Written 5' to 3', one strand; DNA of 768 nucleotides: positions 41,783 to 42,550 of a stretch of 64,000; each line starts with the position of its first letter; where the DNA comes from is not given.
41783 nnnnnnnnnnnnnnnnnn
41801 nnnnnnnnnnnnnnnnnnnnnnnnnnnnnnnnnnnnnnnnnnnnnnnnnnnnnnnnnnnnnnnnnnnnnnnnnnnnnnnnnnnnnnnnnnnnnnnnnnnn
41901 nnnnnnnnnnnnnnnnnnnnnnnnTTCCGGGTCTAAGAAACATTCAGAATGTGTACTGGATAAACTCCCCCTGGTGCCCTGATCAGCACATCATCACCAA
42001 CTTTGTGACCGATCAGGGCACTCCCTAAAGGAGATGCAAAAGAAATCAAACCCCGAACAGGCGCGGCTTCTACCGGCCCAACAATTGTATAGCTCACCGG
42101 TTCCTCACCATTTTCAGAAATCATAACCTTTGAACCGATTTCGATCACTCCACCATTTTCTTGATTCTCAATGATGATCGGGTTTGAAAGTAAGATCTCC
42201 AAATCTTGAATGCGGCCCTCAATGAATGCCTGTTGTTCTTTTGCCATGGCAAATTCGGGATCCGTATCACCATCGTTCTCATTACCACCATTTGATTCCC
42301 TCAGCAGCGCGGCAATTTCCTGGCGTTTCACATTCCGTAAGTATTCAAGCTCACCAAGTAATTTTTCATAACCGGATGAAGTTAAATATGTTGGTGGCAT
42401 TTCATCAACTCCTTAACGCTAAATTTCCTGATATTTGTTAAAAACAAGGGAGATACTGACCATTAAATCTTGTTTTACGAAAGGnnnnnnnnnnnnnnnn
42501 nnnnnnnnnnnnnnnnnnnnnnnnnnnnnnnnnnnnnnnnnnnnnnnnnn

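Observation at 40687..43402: Minus-strand module: three zinc-ribbon genes, GreA-like factor, RimK-family ligase, small membrane protein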

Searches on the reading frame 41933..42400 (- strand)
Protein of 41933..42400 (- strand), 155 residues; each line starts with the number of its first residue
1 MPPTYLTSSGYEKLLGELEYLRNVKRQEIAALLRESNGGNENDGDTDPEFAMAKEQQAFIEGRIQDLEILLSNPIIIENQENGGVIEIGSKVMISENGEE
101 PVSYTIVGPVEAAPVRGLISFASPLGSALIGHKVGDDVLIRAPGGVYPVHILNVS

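Call 3: search_protein_families(library=pfam, proteins=[window:41933-42400:-], max_evalue=0.1)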
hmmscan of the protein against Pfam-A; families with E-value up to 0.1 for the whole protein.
window:41933-42400:- (155 aa): 2 families
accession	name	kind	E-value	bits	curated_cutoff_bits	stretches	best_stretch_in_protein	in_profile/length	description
PF01272.25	GreA_GreB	-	1.2e-21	76.9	26.9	1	83-155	3-76/77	Transcription elongation factor, GreA/GreB, C-term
PF03449.20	GreA_GreB_N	-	1.3e-13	51.3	24.5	1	5-73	2-68/71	Transcription elongation factor, N-terminal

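Call 4: search_protein_families(library=ncbifam, proteins=[window:41933-42400:-], max_evalue=0.1)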
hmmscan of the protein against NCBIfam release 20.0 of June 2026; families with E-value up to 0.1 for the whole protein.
window:41933-42400:- (155 aa): 13 families
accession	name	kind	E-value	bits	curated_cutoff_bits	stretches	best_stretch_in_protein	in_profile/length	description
TIGR01462.1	greA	subfamily_domain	1.1e-35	122.9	139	1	5-154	1-150/151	transcription elongation factor GreA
NF001263.0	PRK00226.1-4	equivalog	1.4e-34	119.3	145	1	4-155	7-158/160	transcription elongation factor GreA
NF001261.0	PRK00226.1-2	equivalog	4e-31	108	167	1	5-154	5-154/157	transcription elongation factor GreA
NF001264.0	PRK00226.1-5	equivalog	2.8e-27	95.4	180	1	6-154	6-155/158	transcription elongation factor GreA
NF001260.0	PRK00226.1-1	equivalog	9.7e-24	83.8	234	1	6-154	8-156/160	transcription elongation factor GreA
NF002506.1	PRK01885.1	equivalog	4.2e-19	68.7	188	1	4-154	3-152/156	transcription elongation factor GreB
NF011309.0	PRK14720.1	equivalog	1.4e-17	63.2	714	1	12-140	758-886/906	transcription elongation factor GreA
NF001262.0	PRK00226.1-3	equivalog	2.7e-17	63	161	1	4-146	7-150/165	transcription elongation factor GreA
TIGR01461.1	greB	equivalog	3.8e-16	59.2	171.05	1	5-154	4-152/156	transcription elongation factor GreB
NF004548.0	PRK05892.1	equivalog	2e-11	44.1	126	1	12-154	14-154/158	nucleoside diphosphate kinase regulator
NF004969.0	PRK06330.1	equivalog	1.2e-09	37.4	697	1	42-141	603-703/718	transcript cleavage factor/unknown domain fusion protein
NF004973.0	PRK06342.1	equivalog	3.9e-09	36.4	159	1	76-139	85-148/160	transcription elongation factor GreA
NF004396.0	PRK05753.1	equivalog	1.1e-08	35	109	1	79-146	47-116/137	nucleoside diphosphate kinase regulator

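Call 22: find_homologous_proteins(query=window:41933-42400:-, max_evalue=1e-10)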
Query window:41933-42400:- (155 aa): 191 proteins with E <= 1e-10 among 268 candidates; the best 120 are listed.
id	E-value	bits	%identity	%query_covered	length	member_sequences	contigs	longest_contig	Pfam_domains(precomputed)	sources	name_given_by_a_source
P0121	1.3e-92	325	98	100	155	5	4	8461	PF01272.26,PF03449.21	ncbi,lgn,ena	-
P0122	5.4e-77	275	82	100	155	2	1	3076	PF01272.26,PF03449.21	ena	-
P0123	2.0e-76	273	82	100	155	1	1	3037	PF01272.26,PF03449.21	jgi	jgi:transcription elongation factor GreA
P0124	8.1e-72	258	80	100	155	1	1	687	PF01272.26,PF03449.21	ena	-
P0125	8.4e-72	258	77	100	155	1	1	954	PF01272.26,PF03449.21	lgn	-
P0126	3.4e-70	253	74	100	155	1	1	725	PF01272.26,PF03449.21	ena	-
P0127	9.8e-70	251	75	100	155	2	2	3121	PF01272.26,PF03449.21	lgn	-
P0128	3.3e-69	249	75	100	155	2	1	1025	PF01272.26,PF03449.21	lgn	-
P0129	3.6e-67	243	74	100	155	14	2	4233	PF01272.26,PF03449.21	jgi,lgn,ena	-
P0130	7.1e-67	242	74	100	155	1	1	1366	PF01272.26,PF03449.21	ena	-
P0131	3.8e-66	240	74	100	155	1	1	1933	PF01272.26,PF03449.21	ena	-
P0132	9.7e-66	238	74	100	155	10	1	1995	PF01272.26,PF03449.21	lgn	-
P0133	1.0e-64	235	73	100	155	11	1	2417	PF01272.26,PF03449.21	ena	-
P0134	9.9e-64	232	71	100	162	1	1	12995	PF01272.26,PF03449.21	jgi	jgi:transcription elongation factor GreA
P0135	1.5e-63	231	70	99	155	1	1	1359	PF01272.26,PF03449.21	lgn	-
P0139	2.9e-63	230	70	100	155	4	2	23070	PF01272.26,PF03449.21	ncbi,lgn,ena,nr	ncbi:MAG: GreA/GreB family elongation factor [Anaerolineales bacterium]|nr:GreA/GreB family elongati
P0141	8.7e-63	229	68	100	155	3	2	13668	PF01272.26,PF03449.21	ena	-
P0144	4.5e-62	226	70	99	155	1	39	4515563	PF01272.26,PF03449.21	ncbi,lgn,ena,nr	ncbi:MAG: transcription elongation factor GreA [Chloroflexota bacterium]|nr:MAG: transcription elong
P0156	8.2e-61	222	66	99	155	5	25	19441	PF01272.26,PF03449.21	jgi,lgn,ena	jgi:transcription elongation factor GreA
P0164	5.9e-59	216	66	100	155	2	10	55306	PF01272.26,PF03449.21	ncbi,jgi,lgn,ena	ncbi:MAG: GreA/GreB family elongation factor [Anaerolineales bacterium]|jgi:transcription elongation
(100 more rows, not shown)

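Call 24: find_encoding_contigs(protein=P0144, flank=8000, max_places=3)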
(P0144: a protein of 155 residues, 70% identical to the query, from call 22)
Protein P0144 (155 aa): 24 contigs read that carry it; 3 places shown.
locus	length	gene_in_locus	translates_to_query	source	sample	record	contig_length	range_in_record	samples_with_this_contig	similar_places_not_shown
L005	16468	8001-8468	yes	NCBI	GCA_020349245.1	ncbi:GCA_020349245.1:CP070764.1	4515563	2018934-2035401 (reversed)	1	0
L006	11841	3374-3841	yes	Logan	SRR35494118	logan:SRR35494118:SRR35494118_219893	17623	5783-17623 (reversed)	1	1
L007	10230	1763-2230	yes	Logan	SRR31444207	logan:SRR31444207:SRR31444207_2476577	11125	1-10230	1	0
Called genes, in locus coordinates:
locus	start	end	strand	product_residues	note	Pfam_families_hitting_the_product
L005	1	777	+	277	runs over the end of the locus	PF02775:TPP_enzyme_C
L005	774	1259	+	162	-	PF01558:POR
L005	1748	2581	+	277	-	-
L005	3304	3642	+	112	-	-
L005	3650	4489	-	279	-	PF00582:Usp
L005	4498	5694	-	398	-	PF02690:Na_Pi_cotrans (faint)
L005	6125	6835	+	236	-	PF00486:Trans_reg_C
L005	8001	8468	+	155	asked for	PF03449:GreA_GreB_N, PF01272:GreA_GreB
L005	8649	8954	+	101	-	-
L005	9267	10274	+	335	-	PF01368:DHH (weak), PF02272:DHHA1 (faint)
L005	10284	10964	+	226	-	PF00486:Trans_reg_C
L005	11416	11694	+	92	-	-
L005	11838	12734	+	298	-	PF01476:LysM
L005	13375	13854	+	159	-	PF01272:GreA_GreB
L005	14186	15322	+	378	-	PF07478:Dala_Dala_lig_C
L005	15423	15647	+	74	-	PF21344:Zn_ribbon_LysW (weak)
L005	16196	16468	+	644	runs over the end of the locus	PF13520:AA_permease_2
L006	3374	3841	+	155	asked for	PF03449:GreA_GreB_N, PF01272:GreA_GreB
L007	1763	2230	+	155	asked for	PF03449:GreA_GreB_N, PF01272:GreA_GreB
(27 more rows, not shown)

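Call 25: find_encoding_contigs(protein=P0164, flank=8000, max_places=2)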
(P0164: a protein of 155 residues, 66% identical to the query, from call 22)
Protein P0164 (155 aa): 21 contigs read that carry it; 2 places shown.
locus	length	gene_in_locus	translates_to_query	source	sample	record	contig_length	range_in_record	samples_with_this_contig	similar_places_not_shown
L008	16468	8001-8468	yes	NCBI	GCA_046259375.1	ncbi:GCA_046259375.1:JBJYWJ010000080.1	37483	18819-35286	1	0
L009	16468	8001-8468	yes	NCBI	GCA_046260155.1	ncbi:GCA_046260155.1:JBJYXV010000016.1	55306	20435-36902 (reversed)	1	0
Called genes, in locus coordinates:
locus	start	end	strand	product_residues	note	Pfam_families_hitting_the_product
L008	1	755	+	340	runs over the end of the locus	PF00274:Glycolytic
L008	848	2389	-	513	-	PF10086:YhfC, PF12679:ABC2_membrane_2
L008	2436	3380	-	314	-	PF00005:ABC_tran, PF13304:AAA_21 (weak), PF13732:DrrA1-3_C (faint)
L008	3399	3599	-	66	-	PF13396:PLDc_N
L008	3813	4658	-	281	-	PF00582:Usp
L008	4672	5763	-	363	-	PF02690:Na_Pi_cotrans (weak)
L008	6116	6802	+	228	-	PF00072:Response_reg (weak), PF00486:Trans_reg_C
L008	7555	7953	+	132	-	PF21344:Zn_ribbon_LysW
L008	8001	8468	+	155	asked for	PF03449:GreA_GreB_N, PF01272:GreA_GreB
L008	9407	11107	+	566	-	PF13517:FG-GAP_3 (faint), PF01839:FG-GAP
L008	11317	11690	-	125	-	-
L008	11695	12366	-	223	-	-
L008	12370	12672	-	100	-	-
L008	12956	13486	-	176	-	-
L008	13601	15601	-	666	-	PF25209:Phage_capsid_4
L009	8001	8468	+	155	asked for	PF03449:GreA_GreB_N, PF01272:GreA_GreB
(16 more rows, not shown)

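Call 26: find_encoding_contigs(protein=P0139, flank=8000, max_places=2)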
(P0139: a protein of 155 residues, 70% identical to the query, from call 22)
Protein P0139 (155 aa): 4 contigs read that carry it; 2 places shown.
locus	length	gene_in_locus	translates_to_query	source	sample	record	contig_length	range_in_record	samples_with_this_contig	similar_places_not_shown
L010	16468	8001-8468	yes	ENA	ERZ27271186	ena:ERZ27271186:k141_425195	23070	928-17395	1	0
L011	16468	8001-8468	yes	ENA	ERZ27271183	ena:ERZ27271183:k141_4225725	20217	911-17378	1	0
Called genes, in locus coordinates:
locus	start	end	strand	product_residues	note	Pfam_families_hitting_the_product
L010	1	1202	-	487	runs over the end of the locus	-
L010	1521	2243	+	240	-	PF01411:tRNA-synt_2c, PF07973:tRNA_SAD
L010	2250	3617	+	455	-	PF01266:DAO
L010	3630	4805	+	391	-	PF00266:Aminotran_5, PF01053:Cys_Met_Meta_PP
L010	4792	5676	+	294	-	PF02219:MTHFR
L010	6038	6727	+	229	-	PF00486:Trans_reg_C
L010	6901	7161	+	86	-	PF13717:Zn_ribbon_4 (weak)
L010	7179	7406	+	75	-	PF21344:Zn_ribbon_LysW (weak)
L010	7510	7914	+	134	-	PF21344:Zn_ribbon_LysW (weak)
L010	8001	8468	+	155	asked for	PF03449:GreA_GreB_N, PF01272:GreA_GreB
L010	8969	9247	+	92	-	-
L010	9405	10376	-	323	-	PF01544:CorA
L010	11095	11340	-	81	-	-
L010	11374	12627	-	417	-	PF07478:Dala_Dala_lig_C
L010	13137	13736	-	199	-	-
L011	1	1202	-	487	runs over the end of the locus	-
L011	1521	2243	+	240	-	PF01411:tRNA-synt_2c, PF07973:tRNA_SAD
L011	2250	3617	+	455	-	PF01266:DAO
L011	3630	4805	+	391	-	PF00266:Aminotran_5, PF01053:Cys_Met_Meta_PP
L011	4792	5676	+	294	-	PF02219:MTHFR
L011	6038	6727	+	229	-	PF00486:Trans_reg_C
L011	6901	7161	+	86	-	PF13717:Zn_ribbon_4 (weak)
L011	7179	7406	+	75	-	PF21344:Zn_ribbon_LysW (weak)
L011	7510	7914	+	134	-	PF21344:Zn_ribbon_LysW (weak)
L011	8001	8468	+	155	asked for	PF03449:GreA_GreB_N, PF01272:GreA_GreB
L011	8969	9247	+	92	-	-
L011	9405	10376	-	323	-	PF01544:CorA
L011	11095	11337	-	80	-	-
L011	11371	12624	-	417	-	PF07478:Dala_Dala_lig_C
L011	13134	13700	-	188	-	-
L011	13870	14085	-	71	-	-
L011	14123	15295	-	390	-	PF00890:FAD_binding_2 (weak), PF01266:DAO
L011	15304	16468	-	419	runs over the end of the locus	PF01882:DUF58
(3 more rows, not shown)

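Call 35: find_related_loci(query=A2, collection=metagenome_contigs, flank=7000)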
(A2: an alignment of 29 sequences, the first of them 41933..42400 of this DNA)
Query A2 (155 aa) in metagenome_contigs; peptide patterns used: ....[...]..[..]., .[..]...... (x = any residue, [..] = any of these).
600 stretches matched a pattern (row limit reached: there are more); 583 encode a relative of the query (tblastn E <= 1e-3); the best 80 are kept; 80 distinct loci.
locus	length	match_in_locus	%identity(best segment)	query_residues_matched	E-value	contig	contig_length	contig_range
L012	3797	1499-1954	51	1-154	2e-41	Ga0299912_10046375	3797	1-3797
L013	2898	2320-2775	50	1-154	1e-41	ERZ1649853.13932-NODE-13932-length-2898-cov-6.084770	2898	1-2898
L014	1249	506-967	45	1-154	6e-38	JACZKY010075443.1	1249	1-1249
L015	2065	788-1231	48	4-150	1e-35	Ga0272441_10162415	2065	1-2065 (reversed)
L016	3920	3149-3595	44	5-155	7e-35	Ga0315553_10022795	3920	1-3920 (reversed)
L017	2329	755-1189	49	5-151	2e-32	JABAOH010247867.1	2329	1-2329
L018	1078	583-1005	46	4-145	3e-33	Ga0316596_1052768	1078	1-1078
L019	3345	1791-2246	45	6-155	3e-32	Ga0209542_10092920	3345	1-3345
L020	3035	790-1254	42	1-155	9e-32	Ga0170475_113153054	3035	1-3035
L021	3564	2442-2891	41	3-154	1e-31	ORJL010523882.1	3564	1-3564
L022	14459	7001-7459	39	2-155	6e-32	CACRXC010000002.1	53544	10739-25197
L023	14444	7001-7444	43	6-155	5e-31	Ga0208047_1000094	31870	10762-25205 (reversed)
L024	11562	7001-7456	39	3-155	1e-30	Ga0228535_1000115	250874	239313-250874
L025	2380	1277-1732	44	6-155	2e-30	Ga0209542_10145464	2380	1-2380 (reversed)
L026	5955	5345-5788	43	6-155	1e-30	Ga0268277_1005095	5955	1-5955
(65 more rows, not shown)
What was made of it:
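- Tried and rejected: Metagenome scan with the GreA_A-clade alignment (call 35).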

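Call 41: find_encoding_contigs(protein=P0134, flank=7000, max_places=1)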
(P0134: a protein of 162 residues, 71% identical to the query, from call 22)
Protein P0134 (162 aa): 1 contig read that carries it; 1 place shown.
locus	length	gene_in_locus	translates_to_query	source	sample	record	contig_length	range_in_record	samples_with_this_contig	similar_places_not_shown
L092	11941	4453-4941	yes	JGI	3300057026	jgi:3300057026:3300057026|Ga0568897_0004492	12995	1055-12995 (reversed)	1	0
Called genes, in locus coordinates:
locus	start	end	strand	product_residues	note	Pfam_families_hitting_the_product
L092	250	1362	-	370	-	PF07478:Dala_Dala_lig_C, PF13535:ATP-grasp_4 (faint)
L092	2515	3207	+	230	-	PF00072:Response_reg (weak), PF00486:Trans_reg_C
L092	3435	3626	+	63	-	PF13717:Zn_ribbon_4 (faint)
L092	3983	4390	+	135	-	PF21344:Zn_ribbon_LysW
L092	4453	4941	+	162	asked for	PF03449:GreA_GreB_N, PF01272:GreA_GreB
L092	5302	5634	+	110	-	-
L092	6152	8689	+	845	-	PF00690:Cation_ATPase_N, PF00122:E1-E2_ATPase, PF00702:Hydrolase, PF13246:Cation_ATPase, PF00689:Cation_ATPase_C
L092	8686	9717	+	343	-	PF03706:LPG_synthase_TM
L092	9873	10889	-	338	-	PF01368:DHH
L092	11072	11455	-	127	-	PF00072:Response_reg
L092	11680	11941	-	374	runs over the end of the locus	-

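Call 42: find_encoding_contigs(protein=P0141, flank=7000, max_places=1)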
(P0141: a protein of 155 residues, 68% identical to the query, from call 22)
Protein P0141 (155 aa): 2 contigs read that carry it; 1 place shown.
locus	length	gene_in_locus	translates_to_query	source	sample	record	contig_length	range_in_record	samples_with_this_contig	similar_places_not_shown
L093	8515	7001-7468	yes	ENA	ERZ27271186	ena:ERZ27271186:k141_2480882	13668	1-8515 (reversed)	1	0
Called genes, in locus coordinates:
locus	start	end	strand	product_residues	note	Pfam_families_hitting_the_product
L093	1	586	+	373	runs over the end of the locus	PF07478:Dala_Dala_lig_C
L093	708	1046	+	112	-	-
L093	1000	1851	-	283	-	PF00582:Usp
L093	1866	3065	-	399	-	PF02690:Na_Pi_cotrans (faint)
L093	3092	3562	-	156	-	-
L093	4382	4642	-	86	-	-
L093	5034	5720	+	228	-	PF00072:Response_reg (weak), PF00486:Trans_reg_C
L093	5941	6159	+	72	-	PF13717:Zn_ribbon_4 (weak)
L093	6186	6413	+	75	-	PF21344:Zn_ribbon_LysW (weak)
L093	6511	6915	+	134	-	PF21344:Zn_ribbon_LysW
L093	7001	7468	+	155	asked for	PF03449:GreA_GreB_N, PF01272:GreA_GreB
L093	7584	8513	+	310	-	?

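Call 43: find_encoding_contigs(protein=P0156, flank=7000, max_places=2)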
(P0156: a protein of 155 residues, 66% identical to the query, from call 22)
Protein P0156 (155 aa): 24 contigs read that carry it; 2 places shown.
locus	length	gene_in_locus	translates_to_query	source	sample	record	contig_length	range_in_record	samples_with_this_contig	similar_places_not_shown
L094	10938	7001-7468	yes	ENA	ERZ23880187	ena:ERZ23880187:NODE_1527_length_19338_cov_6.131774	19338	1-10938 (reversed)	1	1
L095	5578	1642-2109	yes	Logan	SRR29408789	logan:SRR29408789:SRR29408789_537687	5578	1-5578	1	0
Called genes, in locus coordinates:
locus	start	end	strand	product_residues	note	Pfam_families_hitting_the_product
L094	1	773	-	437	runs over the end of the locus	-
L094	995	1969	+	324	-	PF00491:Arginase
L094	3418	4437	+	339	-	PF01368:DHH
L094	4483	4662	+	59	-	-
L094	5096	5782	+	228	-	PF00486:Trans_reg_C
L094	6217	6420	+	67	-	PF21344:Zn_ribbon_LysW (weak)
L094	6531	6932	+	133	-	PF21344:Zn_ribbon_LysW (faint)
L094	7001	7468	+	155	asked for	PF03449:GreA_GreB_N, PF01272:GreA_GreB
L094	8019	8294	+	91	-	-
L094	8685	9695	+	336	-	PF12740:PETase (faint)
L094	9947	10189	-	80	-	-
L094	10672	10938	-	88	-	?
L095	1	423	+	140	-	?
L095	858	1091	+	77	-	PF21344:Zn_ribbon_LysW (weak)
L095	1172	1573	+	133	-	PF21344:Zn_ribbon_LysW (faint)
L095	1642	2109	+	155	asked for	PF03449:GreA_GreB_N, PF01272:GreA_GreB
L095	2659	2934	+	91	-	-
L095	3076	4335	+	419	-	PF12740:PETase (faint)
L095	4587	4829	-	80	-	-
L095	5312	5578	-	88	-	?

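Call 44: find_encoding_contigs(protein=P0123, flank=7000, max_places=1)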
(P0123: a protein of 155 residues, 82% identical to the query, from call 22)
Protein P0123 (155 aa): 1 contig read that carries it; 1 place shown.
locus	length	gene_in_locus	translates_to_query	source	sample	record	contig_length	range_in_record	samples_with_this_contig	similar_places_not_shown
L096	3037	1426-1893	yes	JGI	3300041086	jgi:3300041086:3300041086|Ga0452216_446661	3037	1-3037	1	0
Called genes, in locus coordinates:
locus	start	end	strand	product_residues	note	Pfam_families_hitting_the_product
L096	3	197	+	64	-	PF00486:Trans_reg_C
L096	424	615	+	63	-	PF13717:Zn_ribbon_4, PF24441:DUF7560 (faint)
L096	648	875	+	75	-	PF21344:Zn_ribbon_LysW (weak)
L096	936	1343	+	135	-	PF21344:Zn_ribbon_LysW (weak)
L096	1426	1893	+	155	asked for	PF03449:GreA_GreB_N, PF01272:GreA_GreB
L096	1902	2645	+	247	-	PF14397:ATPgrasp_ST (faint), PF02955:GSH-S_ATP, PF08443:RimK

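Call 61: search_protein_families(library=padloc, proteins=[window:41933-42400:-], max_evalue=0.001)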
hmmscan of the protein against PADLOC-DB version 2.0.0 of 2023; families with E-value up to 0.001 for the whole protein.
window:41933-42400:- (155 aa): 0 families
